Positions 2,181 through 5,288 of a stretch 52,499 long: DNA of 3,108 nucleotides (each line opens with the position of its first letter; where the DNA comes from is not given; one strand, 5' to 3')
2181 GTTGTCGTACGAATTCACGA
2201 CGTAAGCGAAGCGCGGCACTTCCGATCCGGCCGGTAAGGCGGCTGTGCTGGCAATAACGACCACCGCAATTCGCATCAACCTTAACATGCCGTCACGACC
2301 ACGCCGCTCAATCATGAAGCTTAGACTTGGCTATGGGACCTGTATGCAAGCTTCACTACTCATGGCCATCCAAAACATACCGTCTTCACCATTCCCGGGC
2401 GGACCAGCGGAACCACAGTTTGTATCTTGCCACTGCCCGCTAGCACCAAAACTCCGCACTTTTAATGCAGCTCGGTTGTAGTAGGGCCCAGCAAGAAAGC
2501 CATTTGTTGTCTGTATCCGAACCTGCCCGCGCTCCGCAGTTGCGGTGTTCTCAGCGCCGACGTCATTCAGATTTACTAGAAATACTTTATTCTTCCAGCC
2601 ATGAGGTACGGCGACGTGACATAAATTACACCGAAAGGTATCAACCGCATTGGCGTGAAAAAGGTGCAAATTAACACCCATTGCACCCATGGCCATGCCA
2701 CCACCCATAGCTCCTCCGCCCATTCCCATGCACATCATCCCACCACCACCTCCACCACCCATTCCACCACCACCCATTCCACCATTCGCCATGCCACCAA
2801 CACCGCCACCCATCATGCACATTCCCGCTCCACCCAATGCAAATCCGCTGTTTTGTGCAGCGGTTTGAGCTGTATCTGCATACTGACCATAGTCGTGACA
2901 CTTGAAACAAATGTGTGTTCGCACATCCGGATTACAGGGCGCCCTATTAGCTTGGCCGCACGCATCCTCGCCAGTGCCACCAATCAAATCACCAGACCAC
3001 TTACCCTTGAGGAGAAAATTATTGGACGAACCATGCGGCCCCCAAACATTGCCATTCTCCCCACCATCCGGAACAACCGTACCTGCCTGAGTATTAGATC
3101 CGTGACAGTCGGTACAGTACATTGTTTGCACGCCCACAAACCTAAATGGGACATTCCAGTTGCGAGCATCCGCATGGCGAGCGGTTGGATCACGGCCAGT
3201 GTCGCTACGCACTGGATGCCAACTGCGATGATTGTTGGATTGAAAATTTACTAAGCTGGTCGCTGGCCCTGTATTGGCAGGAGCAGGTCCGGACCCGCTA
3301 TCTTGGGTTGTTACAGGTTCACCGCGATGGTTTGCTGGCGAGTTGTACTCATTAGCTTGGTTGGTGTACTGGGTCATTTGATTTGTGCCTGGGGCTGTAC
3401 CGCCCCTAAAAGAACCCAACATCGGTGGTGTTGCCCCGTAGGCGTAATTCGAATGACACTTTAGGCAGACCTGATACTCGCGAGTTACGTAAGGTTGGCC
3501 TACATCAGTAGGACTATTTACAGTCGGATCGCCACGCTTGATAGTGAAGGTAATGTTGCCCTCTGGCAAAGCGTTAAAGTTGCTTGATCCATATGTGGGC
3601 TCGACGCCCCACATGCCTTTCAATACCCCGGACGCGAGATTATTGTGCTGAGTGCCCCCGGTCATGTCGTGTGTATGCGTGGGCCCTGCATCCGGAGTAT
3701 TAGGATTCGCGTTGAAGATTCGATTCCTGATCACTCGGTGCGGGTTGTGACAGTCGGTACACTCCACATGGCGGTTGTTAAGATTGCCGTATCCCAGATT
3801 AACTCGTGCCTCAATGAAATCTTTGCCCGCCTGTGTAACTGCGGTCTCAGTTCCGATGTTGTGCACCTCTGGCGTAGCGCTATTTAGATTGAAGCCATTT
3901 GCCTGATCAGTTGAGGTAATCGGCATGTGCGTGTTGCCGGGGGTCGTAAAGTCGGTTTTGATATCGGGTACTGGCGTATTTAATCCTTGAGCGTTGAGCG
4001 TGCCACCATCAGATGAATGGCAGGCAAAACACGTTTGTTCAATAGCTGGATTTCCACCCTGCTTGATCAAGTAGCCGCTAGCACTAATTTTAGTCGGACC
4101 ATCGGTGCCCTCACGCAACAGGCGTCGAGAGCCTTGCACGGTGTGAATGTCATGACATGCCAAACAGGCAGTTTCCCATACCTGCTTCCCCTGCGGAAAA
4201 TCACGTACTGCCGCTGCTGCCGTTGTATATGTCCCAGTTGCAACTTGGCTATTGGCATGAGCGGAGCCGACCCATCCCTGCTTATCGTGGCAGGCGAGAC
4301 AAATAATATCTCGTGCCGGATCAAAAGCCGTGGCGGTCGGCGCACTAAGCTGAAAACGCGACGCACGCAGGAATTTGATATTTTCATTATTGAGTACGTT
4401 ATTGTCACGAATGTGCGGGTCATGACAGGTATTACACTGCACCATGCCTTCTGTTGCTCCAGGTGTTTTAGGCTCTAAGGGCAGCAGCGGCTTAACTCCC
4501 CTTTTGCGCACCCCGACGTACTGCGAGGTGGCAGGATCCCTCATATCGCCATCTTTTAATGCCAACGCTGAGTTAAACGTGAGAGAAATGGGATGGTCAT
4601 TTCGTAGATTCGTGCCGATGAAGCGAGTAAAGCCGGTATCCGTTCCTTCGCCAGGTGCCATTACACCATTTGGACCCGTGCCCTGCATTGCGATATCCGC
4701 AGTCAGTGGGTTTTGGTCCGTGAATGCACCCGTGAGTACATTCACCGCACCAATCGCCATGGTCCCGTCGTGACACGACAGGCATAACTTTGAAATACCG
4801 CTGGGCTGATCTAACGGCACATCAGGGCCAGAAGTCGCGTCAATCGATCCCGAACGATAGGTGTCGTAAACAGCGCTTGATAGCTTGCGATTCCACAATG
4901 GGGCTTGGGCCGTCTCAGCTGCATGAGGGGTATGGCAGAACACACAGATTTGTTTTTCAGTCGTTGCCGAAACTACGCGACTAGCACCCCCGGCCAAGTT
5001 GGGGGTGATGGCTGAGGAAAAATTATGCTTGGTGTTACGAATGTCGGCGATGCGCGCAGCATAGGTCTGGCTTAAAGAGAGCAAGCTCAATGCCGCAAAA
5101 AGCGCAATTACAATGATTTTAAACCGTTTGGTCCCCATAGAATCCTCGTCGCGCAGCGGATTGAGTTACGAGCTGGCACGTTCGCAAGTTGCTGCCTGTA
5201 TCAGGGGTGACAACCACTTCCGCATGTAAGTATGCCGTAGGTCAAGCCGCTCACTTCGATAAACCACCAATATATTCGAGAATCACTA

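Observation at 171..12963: Nine-gene outer-membrane redox operon: candidate new type of porin-cytochrome extracellular electron transfer system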

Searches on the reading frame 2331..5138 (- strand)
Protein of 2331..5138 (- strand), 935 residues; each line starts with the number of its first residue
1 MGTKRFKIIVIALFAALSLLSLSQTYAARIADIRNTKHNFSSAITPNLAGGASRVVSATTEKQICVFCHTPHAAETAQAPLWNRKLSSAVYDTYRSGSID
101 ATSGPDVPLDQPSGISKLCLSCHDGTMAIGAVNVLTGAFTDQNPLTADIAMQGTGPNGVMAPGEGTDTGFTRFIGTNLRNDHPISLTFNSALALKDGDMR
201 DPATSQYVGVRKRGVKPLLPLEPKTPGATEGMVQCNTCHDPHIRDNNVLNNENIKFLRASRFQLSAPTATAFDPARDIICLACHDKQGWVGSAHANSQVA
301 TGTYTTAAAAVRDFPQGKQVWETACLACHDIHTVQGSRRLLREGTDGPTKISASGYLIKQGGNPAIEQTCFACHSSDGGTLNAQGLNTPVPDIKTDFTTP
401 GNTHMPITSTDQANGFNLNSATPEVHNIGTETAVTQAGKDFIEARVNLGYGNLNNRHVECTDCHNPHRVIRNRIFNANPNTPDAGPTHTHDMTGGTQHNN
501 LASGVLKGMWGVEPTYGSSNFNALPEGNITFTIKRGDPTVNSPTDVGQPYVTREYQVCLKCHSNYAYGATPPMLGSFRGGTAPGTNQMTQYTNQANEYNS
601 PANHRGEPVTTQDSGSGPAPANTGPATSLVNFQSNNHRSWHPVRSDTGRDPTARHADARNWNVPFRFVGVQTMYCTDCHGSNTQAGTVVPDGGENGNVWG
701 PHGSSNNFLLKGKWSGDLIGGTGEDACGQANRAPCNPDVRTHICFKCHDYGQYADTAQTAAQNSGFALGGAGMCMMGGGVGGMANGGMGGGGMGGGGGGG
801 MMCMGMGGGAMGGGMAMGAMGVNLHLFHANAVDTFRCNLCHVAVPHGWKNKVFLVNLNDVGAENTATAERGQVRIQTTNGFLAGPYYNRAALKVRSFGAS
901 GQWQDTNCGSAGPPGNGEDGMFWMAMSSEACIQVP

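Call 3: search_protein_families(library=pfam, proteins=[window:2331-5138:-], max_evalue=0.01)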
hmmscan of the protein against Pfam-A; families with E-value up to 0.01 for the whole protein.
window:2331-5138:- (935 aa): 5 families
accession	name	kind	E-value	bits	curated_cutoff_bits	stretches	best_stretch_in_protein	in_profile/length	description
PF09699.15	Paired_CXXCH_1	-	7e-21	74.1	20.6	0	234-249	8-23/41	Doubled CXXCH motif (Paired_CXXCH_1)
PF14522.11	Cytochrome_C7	-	1.1e-10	41.6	24.8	0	277-329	13-66/67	Cytochrome c7 and related cytochrome c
PF14537.11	Cytochrom_c3_2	-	2.6e-09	37.8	25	0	233-334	7-69/79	Cytochrome c3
PF22113.1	Mtrc-MtrF_II-IV_dom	-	5.7e-08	32.9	30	1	231-332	80-166/176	Outer membrane cytochrome MtrC/MtrF-like, domains II/IV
PF13442.11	Cytochrome_CBB3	-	5.1e-05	24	27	0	315-333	4-20/68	Cytochrome C oxidase, cbb3-type, subunit III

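Call 4: search_protein_families(library=ncbifam, proteins=[window:2331-5138:-], max_evalue=0.01)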
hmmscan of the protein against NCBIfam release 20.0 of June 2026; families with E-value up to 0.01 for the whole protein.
window:2331-5138:- (935 aa): 3 families
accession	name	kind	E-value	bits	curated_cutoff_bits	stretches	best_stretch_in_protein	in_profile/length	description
TIGR01905.1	paired_CXXCH_1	subfamily_domain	7.2e-14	51.4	25.2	0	234-249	8-23/41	doubled CXXCH domain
TIGR03508.1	decahem_SO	subfamily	1.9e-06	27.5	192.2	1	232-341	34-136/258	DmsE family decaheme c-type cytochrome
NF041028.1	decahem_GSU2203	exception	2.6e-06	26.9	325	0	234-333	69-159/317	GSU2203 family decaheme c-type cytochrome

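Call 9: find_homologous_proteins(query=window:2331-5138:-)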
Query window:2331-5138:- (935 aa): 4406 proteins with E <= 0.001 among 8000 candidates; the best 120 are listed.
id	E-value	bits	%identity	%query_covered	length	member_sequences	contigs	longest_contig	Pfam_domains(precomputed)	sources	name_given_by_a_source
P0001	0.0e+0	2205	100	100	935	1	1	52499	PF09699.16,PF14537.12,PF14522.12,PF22113.2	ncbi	-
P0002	0.0e+0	1634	80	82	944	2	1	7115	PF09699.16,PF14537.12,PF13442.12,PF14522.12,PF22113.2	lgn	-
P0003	0.0e+0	1632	80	82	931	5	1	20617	PF09699.16,PF14537.12,PF14522.12,PF22113.2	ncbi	-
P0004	0.0e+0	1311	68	82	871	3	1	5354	PF09699.16,PF14537.12,PF14522.12,PF22113.2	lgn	-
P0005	0.0e+0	1281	65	100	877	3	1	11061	PF09699.16,PF14537.12,PF14522.12,PF22113.2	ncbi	-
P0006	0.0e+0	1241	64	100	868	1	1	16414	PF09699.16,PF14522.12,PF22113.2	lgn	-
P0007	0.0e+0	1182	61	99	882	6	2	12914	PF09699.16,PF14537.12,PF14522.12,PF22113.2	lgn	-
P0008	0.0e+0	1165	61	82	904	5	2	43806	PF09699.16,PF14537.12,PF14522.12,PF22113.2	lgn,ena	-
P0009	0.0e+0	1160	59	100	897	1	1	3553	PF09699.16,PF14537.12,PF14522.12,PF22113.2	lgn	-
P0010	0.0e+0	1128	57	82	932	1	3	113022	PF09699.16,PF14522.12,PF22113.2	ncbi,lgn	-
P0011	0.0e+0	1123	58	100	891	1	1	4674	PF09699.16,PF14522.12,PF22113.2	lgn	-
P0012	0.0e+0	1117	57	100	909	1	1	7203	PF09699.16,PF14522.12,PF22113.2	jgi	-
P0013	0.0e+0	1081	56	100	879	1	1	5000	PF09699.16,PF14522.12,PF22113.2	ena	-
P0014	0.0e+0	1063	57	82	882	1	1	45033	PF09699.16,PF14522.12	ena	-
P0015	0.0e+0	1055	55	99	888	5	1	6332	PF09699.16,PF13442.12,PF14522.12,PF22113.2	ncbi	-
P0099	1.9e-269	915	50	99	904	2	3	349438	PF09699.16,PF14537.12,PF22678.2,PF14522.12,PF22113.2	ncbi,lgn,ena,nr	ncbi:MAG: hypothetical protein FD165_1065 [Gammaproteobacteria bacterium]|nr:MAG: hypothetical prote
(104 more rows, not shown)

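Call 10: find_encoding_contigs(protein=P0001, flank=10000, max_places=3)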
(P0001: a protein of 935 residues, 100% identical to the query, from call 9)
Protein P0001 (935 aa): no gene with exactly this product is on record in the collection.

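Call 11: find_encoding_contigs(protein=P0099, flank=10000, max_places=3)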
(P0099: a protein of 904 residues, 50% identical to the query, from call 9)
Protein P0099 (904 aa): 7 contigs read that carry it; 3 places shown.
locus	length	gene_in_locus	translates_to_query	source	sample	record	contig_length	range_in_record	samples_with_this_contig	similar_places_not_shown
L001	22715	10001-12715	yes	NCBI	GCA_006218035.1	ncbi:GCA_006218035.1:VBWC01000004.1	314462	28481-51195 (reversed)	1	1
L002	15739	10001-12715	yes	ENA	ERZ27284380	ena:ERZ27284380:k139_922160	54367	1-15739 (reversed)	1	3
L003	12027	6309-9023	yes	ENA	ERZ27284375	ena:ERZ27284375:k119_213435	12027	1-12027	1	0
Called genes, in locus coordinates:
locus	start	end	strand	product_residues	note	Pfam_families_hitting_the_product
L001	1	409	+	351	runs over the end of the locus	-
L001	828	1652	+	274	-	PF09699:Paired_CXXCH_1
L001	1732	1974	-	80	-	-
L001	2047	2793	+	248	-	PF13145:Rotamase_2, PF13616:Rotamase_3, PF00639:Rotamase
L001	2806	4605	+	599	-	-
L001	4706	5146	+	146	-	PF14522:Cytochrome_C7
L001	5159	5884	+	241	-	PF02085:Cytochrom_CIII (faint), PF14522:Cytochrome_C7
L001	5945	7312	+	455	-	-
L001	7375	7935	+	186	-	PF14522:Cytochrome_C7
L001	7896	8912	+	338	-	PF01436:NHL (faint), PF17170:DUF5128 (faint)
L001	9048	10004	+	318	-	PF25021:TEN_NHL (faint), PF01436:NHL (faint), PF08450:SGL (faint), PF17170:DUF5128 (weak)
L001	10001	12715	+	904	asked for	PF14522:Cytochrome_C7 (faint), PF14537:Cytochrom_c3_2 (faint), PF22113:Mtrc-MtrF_II-IV_dom (faint), PF22678:Cytochrom_c_NrfB-like (faint), PF09699:Paired_CXXCH_1 (faint)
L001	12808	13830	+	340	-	PF05140:ResB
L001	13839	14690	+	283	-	PF01578:Cytochrom_C_asm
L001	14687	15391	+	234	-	PF00515:TPR_1 (faint), PF07719:TPR_2 (faint), PF13174:TPR_6 (faint), PF13181:TPR_8 (faint), PF13371:TPR_9 (weak), PF13432:TPR_16 (weak), PF14559:TPR_19 (weak), PF14559:TPR_19 (weak), +2 more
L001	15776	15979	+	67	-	-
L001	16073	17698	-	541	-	PF13584:BatD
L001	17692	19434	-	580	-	PF01882:DUF58 (weak), PF00092:VWA, PF13519:VWA_2, PF07719:TPR_2 (faint)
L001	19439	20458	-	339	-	PF00092:VWA, PF13519:VWA_2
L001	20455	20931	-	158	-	PF14316:DUF4381 (weak)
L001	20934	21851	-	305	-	PF01882:DUF58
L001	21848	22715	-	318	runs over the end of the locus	PF20030:bpMoxR, PF07726:AAA_3, PF07728:AAA_5, PF17863:AAA_lid_2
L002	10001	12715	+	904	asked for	PF14522:Cytochrome_C7 (faint), PF14537:Cytochrom_c3_2 (faint), PF22113:Mtrc-MtrF_II-IV_dom (faint), PF22678:Cytochrom_c_NrfB-like (faint), PF09699:Paired_CXXCH_1 (faint)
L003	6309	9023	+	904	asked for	PF14522:Cytochrome_C7 (faint), PF14537:Cytochrom_c3_2 (faint), PF22113:Mtrc-MtrF_II-IV_dom (faint), PF22678:Cytochrom_c_NrfB-like (faint), PF09699:Paired_CXXCH_1 (faint)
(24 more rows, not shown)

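Call 20: find_related_loci(query=A1, collection=genome_contigs, flank=10000)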
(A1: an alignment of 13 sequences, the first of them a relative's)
Query A1 (935 aa) in genome_contigs; peptide patterns used: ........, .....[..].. (x = any residue, [..] = any of these).
600 stretches matched a pattern (row limit reached: there are more); 588 encode a relative of the query (tblastn E <= 1e-3); the best 80 are kept; 80 distinct loci.
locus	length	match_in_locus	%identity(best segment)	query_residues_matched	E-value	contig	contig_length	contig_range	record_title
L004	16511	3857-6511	53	2-935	0e+0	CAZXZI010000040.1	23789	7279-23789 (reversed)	MAG TPA_asm: uncultured Ectothiorhodospiraceae bacterium isolate binchicken_co253_195 genome assembly, contig: NODE_1055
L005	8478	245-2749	52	8-913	0e+0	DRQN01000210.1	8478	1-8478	MAG TPA_asm: Gammaproteobacteria bacterium isolate HyVt-583 HyVt-583_k145_781684, whole genome shotgun sequence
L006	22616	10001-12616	50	11-935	0e+0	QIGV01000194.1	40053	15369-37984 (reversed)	MAG: Gammaproteobacteria bacterium isolate SZUA-140 Ga0063293_10000342, whole genome shotgun sequence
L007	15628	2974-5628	52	12-935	0e+0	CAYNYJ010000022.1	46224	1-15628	MAG TPA_asm: uncultured Ectothiorhodospiraceae bacterium isolate SRP215229_co1_30 genome assembly, contig: NODE_399_leng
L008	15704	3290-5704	51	29-909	0e+0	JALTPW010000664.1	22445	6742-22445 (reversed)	MAG: Chromatiales bacterium isolate S140_maxbin2_scaf2bin.116 S140_NODE_380_length_22445_cov_5.146743, whole genome shot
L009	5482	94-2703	50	4-935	0e+0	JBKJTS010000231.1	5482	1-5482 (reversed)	MAG: Gammaproteobacteria bacterium isolate ant_bin.633 k117_653395, whole genome shotgun sequence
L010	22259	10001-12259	57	6-768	0e+0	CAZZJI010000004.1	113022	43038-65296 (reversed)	MAG TPA_asm: uncultured Gammaproteobacteria bacterium isolate SRP128015_co1_131 genome assembly, contig: NODE_46_length_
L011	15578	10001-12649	49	5-935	0e+0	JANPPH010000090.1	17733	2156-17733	MAG: Gammaproteobacteria bacterium isolate VAR_83_metabat_40 VAR_83_k141_6647550, whole genome shotgun sequence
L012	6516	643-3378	48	12-935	0e+0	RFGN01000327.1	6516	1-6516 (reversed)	MAG: Gammaproteobacteria bacterium isolate J025 k99_451006, whole genome shotgun sequence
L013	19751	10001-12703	49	1-935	0e+0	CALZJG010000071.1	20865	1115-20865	MAG: uncultured Chromatiaceae bacterium isolate FCS_M_Gamma_041 genome assembly, contig: k121_527767, whole genome shotg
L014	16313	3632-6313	49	2-935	0e+0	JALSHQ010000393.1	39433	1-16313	MAG: Gammaproteobacteria bacterium isolate 354-166_metabat1_scaf2bin.105 354-166_scaffold_858_c1, whole genome shotgun s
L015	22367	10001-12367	48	6-931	0e+0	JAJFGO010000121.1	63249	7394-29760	MAG: Kiloniellaceae bacterium isolate OFTM296 OFTM296_120, whole genome shotgun sequence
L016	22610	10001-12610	47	1-914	0e+0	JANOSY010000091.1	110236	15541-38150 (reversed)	MAG: Candidatus Tenderia sp. isolate VAR_39_metabat_422 VAR_39_k141_5786152, whole genome shotgun sequence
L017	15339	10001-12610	47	1-914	0e+0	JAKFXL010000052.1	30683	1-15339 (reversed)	MAG: Gammaproteobacteria bacterium isolate ND3_Bin_17 ND3_0000267, whole genome shotgun sequence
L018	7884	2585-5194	46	1-914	0e+0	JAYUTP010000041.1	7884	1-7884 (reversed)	MAG: Candidatus Tenderia sp. isolate GL12_Up_metabinner_6 GL12_Up_metabinner_6_40, whole genome shotgun sequence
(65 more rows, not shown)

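Call 24: list_cluster_members(proteins=[window:2331-5138:-, window:16975-18378:-, window:13108-14616:-, window:11059-12963:-, window:8053-9681:-, window:171-2315:-, window:28635-32330:+, window:34270-36093:+])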
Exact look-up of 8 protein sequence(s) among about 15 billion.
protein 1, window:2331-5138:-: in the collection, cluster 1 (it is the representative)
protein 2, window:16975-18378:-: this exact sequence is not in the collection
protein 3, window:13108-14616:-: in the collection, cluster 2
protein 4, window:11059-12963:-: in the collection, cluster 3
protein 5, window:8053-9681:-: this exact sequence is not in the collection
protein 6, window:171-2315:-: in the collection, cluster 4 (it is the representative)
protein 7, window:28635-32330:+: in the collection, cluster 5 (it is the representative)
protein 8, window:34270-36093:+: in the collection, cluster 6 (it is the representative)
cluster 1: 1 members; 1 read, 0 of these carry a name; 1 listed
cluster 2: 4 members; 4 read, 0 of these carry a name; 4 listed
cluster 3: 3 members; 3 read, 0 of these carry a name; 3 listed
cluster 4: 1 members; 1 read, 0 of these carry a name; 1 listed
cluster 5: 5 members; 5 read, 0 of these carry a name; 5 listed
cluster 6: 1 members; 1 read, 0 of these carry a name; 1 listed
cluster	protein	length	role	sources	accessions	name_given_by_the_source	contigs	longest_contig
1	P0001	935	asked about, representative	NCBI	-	-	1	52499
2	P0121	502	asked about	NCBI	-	-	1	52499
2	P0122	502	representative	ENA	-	-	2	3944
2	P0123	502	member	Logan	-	-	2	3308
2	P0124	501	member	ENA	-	-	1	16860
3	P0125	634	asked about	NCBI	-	-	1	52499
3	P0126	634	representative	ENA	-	-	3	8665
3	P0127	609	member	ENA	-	-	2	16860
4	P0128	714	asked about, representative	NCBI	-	-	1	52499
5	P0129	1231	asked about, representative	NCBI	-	-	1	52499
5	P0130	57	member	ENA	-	-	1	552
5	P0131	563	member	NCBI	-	-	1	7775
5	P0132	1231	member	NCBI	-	-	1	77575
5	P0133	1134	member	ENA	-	-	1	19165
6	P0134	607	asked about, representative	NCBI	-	-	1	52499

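Call 25: find_encoding_contigs(protein=P0003, flank=10000, max_places=3)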
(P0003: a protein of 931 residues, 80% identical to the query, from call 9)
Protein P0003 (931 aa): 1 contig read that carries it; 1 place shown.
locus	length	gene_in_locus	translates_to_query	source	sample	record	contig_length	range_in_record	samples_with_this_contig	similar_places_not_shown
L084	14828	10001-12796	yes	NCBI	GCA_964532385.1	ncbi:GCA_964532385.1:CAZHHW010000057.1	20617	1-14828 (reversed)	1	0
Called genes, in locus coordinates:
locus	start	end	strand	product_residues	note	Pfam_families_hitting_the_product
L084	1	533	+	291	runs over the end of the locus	PF21917:NMB0537_N, PF00571:CBS, PF03471:CorC_HlyC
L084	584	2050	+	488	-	PF20154:LNT_N, PF00795:CN_hydrolase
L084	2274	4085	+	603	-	-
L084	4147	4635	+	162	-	PF14522:Cytochrome_C7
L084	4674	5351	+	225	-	PF02085:Cytochrom_CIII (faint), PF14522:Cytochrome_C7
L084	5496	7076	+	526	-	-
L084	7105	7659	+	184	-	PF14522:Cytochrome_C7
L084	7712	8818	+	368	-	PF08450:SGL (faint), PF25021:TEN_NHL (faint), PF01436:NHL (faint), PF17170:DUF5128 (weak)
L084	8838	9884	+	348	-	PF01731:Arylesterase (faint), PF08450:SGL (faint), PF25021:TEN_NHL (faint), PF01436:NHL (weak), PF17170:DUF5128 (weak)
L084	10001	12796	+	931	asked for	PF22113:Mtrc-MtrF_II-IV_dom (faint), PF09699:Paired_CXXCH_1 (faint), PF14522:Cytochrome_C7 (faint), PF14537:Cytochrom_c3_2 (faint)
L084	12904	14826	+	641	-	?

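Call 26: find_encoding_contigs(protein=P0005, flank=10000, max_places=3)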
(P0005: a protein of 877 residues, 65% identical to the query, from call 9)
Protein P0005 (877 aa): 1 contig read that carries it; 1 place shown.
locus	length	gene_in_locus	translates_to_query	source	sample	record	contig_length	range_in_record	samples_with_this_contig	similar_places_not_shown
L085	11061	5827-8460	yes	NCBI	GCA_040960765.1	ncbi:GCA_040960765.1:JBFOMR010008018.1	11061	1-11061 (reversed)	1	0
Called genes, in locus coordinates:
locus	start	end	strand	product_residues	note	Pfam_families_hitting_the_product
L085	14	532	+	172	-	PF14522:Cytochrome_C7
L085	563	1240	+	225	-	PF02085:Cytochrom_CIII (faint), PF14522:Cytochrome_C7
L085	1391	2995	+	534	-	-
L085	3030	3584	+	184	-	PF14522:Cytochrome_C7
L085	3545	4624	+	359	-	PF08450:SGL (faint), PF01436:NHL (faint), PF17170:DUF5128 (faint)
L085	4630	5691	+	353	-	PF25021:TEN_NHL (faint), PF01731:Arylesterase (faint), PF08450:SGL (faint), PF01436:NHL (weak), PF17170:DUF5128 (weak)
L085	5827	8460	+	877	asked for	PF09699:Paired_CXXCH_1 (faint), PF14522:Cytochrome_C7 (faint), PF14537:Cytochrom_c3_2 (faint), PF22113:Mtrc-MtrF_II-IV_dom (faint)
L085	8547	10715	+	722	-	-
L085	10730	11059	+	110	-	?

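Call 38: search_solved_structures(query=A1, max_evalue=1, show_alignments=0)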
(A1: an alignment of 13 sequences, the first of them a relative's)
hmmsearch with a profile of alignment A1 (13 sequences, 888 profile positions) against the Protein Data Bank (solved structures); distinct sequences matched with E-value up to 1: 8.
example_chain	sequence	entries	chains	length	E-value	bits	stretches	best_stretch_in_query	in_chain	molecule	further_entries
7tfs_A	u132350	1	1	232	4.6e-26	94.2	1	17-243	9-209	Cytochrome c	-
9yuq_N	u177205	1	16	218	1.3e-18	69.5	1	23-242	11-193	Putative multiheme cytochrome c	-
6r6n_B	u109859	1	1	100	0.056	14.5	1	342-405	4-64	KustA0088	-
6r6m_B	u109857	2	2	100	0.064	14.3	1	342-404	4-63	Kusta0088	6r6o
1h1o_A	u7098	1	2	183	0.17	12.8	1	619-675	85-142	CYTOCHROME C-552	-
9wcx_U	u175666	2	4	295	0.24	12.4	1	357-414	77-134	Cytochrome bc1 complex cytochrome c subunit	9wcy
3bxj_A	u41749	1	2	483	0.53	11.2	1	651-792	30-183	Ras GTPase-activating protein SynGAP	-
5fyj_U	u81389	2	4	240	0.92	10.4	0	713-762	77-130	VRC01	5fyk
